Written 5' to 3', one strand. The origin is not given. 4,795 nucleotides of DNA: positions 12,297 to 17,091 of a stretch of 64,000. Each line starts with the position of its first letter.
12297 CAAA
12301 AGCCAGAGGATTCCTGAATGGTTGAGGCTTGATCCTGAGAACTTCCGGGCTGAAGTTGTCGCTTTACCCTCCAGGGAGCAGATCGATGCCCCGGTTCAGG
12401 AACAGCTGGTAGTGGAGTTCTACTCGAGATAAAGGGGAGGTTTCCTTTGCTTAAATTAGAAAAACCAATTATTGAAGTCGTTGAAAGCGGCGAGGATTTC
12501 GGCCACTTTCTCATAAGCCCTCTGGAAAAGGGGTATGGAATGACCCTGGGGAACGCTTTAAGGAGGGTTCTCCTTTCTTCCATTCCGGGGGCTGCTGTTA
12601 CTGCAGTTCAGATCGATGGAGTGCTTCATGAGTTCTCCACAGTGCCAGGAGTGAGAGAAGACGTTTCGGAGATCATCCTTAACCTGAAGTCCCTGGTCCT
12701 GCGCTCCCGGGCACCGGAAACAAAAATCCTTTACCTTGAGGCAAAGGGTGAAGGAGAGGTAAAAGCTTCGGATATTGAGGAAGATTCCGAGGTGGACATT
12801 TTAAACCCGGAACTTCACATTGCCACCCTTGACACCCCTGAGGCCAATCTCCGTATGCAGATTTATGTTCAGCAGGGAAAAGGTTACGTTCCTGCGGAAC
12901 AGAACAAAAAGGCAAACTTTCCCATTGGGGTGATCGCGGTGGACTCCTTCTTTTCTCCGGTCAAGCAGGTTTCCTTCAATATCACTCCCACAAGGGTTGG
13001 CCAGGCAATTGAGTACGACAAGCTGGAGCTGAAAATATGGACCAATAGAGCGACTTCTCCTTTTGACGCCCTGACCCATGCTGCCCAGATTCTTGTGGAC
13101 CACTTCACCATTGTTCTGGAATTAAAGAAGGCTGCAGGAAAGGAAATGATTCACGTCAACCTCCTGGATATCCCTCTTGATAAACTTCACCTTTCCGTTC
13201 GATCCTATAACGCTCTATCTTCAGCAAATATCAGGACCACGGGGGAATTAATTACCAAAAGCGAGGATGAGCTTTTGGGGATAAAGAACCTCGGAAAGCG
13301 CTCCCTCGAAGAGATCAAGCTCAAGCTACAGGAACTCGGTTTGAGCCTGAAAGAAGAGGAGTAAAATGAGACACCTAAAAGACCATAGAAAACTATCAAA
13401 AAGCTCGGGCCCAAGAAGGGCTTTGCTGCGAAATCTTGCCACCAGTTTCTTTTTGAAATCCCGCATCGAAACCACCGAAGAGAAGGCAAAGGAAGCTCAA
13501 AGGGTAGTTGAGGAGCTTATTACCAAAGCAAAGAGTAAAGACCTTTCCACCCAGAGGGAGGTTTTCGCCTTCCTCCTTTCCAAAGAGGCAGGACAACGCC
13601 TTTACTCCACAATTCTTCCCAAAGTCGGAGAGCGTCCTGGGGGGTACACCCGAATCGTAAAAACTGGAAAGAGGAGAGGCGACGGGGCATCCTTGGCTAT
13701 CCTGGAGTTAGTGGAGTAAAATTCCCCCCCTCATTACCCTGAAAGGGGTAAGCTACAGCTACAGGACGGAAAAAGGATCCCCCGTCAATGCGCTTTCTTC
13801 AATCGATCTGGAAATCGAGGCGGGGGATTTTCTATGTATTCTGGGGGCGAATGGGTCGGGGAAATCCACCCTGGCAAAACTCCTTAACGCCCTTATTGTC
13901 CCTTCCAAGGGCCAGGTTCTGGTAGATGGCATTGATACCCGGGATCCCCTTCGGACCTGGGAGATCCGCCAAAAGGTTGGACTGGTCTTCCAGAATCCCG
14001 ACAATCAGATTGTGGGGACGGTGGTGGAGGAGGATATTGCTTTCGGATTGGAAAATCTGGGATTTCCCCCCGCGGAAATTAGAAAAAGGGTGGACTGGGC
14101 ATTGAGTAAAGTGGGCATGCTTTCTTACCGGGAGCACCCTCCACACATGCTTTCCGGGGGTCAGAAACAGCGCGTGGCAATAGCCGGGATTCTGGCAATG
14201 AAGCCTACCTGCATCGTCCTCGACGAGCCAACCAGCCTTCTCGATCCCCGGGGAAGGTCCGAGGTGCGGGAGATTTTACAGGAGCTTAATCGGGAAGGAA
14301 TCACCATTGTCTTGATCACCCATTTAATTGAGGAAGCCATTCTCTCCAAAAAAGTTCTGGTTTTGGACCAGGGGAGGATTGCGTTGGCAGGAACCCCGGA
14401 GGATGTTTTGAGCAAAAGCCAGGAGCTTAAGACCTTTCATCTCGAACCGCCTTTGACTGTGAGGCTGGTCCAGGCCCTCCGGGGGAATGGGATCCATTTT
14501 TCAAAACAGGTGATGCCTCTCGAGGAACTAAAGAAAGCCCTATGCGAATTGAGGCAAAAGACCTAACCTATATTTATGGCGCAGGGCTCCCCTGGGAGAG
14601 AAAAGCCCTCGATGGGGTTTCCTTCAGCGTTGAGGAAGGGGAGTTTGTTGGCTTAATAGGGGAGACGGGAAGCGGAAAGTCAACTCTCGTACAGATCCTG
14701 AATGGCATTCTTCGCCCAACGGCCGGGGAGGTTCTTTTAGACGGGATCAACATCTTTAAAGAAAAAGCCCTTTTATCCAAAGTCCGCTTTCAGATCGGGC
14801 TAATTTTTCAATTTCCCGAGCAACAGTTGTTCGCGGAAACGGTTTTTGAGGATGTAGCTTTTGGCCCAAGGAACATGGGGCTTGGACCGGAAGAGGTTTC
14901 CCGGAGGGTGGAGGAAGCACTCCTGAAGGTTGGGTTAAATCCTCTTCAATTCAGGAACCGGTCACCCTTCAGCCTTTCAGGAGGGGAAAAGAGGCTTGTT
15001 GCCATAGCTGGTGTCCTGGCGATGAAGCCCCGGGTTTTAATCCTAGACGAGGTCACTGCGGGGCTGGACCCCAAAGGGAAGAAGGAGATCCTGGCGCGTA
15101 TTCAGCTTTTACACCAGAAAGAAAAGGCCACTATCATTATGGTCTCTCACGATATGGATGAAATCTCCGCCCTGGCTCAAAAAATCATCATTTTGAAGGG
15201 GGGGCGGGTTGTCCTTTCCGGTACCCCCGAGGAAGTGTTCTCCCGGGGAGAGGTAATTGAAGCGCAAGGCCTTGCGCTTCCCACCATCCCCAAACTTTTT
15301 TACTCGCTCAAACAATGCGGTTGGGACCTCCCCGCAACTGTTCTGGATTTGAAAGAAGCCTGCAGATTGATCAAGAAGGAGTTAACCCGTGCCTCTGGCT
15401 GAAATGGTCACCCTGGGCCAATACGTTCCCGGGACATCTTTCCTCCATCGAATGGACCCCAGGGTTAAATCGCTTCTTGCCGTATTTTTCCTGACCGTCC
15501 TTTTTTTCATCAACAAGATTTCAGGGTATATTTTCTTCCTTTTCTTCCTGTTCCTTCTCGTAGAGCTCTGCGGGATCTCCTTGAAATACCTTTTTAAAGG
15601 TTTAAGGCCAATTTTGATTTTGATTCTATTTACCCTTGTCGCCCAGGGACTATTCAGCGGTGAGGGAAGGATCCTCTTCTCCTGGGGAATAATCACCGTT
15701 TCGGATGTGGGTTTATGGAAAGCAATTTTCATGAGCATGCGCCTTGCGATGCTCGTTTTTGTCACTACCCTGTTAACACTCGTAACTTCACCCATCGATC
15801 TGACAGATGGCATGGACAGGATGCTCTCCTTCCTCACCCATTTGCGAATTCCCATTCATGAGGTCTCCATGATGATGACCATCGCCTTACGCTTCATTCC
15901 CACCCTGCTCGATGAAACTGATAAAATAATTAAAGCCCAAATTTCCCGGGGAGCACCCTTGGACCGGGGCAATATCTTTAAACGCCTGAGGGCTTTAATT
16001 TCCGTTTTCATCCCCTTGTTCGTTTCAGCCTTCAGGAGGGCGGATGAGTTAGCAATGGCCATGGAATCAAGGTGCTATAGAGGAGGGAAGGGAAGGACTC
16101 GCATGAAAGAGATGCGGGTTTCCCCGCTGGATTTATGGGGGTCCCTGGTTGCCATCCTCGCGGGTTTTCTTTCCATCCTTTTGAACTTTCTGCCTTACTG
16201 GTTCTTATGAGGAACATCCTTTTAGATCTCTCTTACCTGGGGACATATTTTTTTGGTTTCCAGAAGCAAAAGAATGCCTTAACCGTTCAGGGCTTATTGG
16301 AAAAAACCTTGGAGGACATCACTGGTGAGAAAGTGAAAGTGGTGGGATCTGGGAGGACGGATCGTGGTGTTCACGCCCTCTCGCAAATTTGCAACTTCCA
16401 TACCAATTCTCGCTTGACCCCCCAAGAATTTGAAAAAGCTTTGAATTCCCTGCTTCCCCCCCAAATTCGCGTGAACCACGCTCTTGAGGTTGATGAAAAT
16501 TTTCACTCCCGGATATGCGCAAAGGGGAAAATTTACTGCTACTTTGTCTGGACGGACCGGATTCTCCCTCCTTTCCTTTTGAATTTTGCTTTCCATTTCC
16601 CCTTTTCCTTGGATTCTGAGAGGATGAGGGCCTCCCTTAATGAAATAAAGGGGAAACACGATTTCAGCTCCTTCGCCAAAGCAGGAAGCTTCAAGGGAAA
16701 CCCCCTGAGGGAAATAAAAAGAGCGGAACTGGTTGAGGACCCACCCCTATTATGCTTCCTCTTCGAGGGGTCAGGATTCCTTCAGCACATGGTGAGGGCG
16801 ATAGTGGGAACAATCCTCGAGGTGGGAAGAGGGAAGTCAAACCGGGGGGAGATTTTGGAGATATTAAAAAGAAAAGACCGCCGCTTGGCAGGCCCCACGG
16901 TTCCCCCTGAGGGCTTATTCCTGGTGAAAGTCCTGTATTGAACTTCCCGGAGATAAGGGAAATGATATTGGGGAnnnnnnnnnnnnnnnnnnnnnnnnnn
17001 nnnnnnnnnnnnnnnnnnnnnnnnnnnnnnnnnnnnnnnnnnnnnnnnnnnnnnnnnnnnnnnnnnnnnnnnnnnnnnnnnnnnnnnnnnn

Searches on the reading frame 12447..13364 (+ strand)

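Call 5: search_protein_families(library=pfam, proteins=[window:12447-13364:+])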
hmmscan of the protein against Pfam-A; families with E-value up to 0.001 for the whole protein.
window:12447-13364:+ (305 aa): 3 families
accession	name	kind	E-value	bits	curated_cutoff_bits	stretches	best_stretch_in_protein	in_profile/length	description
PF01000.31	RNA_pol_A_bac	-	8.2e-36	123.3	33.9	1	54-170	1-119/119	RNA polymerase Rpb3/RpoA insert domain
PF03118.21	RNA_pol_A_CTD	-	4.6e-22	78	23.8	1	238-296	9-67/67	Bacterial RNA polymerase, alpha chain C terminal domain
PF01193.29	RNA_pol_L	-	3.3e-21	75.2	24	1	25-220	2-74/74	RNA polymerase Rpb3/Rpb11 dimerisation domain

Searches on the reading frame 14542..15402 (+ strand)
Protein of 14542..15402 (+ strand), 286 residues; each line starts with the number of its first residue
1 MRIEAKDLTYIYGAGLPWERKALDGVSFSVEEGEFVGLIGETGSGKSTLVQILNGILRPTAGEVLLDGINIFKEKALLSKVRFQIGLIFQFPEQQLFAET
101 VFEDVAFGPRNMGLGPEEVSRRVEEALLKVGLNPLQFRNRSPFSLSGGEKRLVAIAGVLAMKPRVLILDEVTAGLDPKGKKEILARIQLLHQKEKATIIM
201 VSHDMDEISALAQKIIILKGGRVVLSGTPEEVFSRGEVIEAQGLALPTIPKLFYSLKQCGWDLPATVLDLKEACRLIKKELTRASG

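Call 5: search_protein_families(library=pfam, proteins=[window:14542-15402:+])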
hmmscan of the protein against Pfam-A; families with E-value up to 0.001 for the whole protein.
window:14542-15402:+ (286 aa): 5 families
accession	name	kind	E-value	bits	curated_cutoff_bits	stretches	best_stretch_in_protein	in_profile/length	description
PF00005.33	ABC_tran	-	1.2e-31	110.6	25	1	23-173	1-137/137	ABC transporter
PF13304.12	AAA_21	-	1.7e-13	51.7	27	1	138-205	231-300/304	AAA domain, putative AbiEii toxin, Type IV TA system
PF02463.25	SMC_N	-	1.8e-09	37.8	40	1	105-210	135-204/220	RecF/RecN/SMC N terminal domain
PF13401.12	AAA_22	-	0.00026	21.8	27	0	35-201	7-121/130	AAA domain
PF13555.12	AAA_29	-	0.00056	20.1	27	0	23-60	12-49/61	P-loop containing region of AAA domain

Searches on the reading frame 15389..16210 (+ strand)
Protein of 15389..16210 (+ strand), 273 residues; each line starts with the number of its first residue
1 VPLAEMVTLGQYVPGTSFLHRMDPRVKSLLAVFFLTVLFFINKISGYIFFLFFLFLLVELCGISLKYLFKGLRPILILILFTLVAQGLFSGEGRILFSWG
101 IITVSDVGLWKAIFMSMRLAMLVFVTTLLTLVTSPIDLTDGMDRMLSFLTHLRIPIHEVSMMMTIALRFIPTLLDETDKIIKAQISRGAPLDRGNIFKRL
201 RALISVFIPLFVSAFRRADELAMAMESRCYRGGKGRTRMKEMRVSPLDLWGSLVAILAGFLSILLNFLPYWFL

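Call 5: search_protein_families(library=pfam, proteins=[window:15389-16210:+])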
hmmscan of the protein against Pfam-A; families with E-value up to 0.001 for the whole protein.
window:15389-16210:+ (273 aa): 1 family
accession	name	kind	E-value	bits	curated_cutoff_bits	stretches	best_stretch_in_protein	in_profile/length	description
PF02361.21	CbiQ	-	6.6e-42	144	25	1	16-237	2-214/216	Cobalt transport protein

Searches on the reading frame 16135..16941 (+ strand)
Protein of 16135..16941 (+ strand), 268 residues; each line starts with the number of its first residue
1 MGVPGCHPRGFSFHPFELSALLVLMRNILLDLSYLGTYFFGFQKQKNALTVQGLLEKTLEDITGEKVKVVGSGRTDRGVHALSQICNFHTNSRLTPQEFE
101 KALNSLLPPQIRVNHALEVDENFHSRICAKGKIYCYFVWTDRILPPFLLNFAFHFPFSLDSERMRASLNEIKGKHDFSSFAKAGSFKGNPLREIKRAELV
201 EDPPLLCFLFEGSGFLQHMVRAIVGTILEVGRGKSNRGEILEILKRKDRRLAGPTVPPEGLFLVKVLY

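Call 5: search_protein_families(library=pfam, proteins=[window:16135-16941:+])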
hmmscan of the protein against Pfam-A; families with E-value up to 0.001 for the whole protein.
window:16135-16941:+ (268 aa): 1 family
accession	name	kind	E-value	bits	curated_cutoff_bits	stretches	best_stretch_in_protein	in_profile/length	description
PF01416.25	PseudoU_synth_1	-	4.1e-43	146.7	23.3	2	171-268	5-107/108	tRNA pseudouridine synthase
